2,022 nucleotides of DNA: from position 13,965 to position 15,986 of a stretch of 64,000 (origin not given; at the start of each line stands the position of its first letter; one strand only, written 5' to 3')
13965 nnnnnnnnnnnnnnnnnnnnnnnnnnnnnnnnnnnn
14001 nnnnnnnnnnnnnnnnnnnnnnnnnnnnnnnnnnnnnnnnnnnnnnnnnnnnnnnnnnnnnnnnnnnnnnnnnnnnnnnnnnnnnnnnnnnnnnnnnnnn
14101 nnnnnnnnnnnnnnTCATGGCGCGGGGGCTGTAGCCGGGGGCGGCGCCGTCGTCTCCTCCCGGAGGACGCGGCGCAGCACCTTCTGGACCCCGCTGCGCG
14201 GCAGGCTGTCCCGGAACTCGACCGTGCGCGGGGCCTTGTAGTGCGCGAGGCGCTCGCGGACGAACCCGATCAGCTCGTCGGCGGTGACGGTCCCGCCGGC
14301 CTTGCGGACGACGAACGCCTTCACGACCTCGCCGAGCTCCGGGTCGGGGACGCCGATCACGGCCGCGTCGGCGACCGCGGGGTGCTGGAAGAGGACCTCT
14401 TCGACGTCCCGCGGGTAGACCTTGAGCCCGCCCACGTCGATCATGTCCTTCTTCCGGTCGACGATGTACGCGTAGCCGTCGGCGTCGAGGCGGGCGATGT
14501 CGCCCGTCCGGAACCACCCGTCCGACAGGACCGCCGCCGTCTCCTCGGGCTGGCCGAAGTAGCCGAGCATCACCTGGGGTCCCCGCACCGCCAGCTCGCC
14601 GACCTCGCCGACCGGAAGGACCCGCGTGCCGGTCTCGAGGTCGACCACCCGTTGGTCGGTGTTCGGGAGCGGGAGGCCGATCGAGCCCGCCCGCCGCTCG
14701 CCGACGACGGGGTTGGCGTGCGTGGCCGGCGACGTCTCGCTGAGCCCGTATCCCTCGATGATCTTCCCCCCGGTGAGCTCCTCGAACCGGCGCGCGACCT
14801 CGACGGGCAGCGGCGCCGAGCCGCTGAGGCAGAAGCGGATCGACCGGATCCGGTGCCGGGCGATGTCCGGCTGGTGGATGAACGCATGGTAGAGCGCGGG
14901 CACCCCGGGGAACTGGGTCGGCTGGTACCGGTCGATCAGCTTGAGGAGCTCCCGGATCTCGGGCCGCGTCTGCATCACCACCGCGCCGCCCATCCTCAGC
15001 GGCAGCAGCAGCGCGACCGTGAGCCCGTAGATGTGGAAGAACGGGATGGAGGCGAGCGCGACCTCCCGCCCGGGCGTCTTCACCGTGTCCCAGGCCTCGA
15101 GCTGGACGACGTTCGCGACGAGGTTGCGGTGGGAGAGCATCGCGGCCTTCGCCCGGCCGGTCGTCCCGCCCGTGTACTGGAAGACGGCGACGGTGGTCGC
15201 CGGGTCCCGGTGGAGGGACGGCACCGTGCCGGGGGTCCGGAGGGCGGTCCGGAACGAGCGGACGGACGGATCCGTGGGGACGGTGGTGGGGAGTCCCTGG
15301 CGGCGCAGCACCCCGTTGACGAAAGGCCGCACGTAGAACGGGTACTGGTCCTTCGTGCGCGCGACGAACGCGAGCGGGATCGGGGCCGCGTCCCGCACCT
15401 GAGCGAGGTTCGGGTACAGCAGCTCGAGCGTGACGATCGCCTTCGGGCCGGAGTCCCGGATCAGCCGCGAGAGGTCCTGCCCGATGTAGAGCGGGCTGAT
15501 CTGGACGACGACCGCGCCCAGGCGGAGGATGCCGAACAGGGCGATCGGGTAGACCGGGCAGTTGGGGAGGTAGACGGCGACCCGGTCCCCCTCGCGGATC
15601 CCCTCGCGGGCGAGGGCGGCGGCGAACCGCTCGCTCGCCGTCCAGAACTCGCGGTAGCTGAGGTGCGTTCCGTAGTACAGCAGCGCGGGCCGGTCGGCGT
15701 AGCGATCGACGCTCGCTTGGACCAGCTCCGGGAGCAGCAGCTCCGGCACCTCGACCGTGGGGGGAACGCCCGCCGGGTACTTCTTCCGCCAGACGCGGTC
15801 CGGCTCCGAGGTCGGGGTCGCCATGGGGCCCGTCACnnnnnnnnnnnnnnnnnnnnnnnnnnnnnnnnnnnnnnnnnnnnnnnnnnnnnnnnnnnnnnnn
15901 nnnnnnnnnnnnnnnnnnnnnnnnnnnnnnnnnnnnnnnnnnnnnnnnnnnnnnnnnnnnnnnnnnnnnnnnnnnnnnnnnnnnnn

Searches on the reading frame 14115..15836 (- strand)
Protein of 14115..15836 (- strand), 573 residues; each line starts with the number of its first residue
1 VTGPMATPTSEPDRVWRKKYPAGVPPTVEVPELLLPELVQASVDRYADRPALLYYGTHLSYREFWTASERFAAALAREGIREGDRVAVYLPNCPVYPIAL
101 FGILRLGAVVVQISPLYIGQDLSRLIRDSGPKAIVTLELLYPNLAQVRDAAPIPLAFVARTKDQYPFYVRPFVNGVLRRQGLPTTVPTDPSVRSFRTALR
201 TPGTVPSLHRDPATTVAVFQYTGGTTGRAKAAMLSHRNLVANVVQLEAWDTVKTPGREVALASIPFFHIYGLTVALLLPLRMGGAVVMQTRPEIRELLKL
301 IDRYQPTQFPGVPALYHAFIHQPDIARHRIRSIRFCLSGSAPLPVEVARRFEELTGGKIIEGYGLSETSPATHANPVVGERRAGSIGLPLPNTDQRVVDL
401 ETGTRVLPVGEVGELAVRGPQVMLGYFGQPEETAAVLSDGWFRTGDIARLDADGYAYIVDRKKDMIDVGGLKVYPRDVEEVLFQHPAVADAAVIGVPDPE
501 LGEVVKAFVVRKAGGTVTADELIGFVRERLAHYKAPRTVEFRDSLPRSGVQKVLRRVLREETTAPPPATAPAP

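Call 8: search_protein_families(library=pfam, proteins=[window:14115-15836:-])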
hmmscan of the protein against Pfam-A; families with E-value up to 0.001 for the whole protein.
window:14115-15836:- (573 aa): 2 families
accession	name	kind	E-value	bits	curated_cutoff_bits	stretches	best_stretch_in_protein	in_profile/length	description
PF00501.34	AMP-binding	-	1.8e-92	310.6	29.9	1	40-427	2-384/384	AMP-binding enzyme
PF13193.12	AMP-binding_C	-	3.3e-22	79.6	24.5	1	478-550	2-74/76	AMP-binding enzyme C-terminal domain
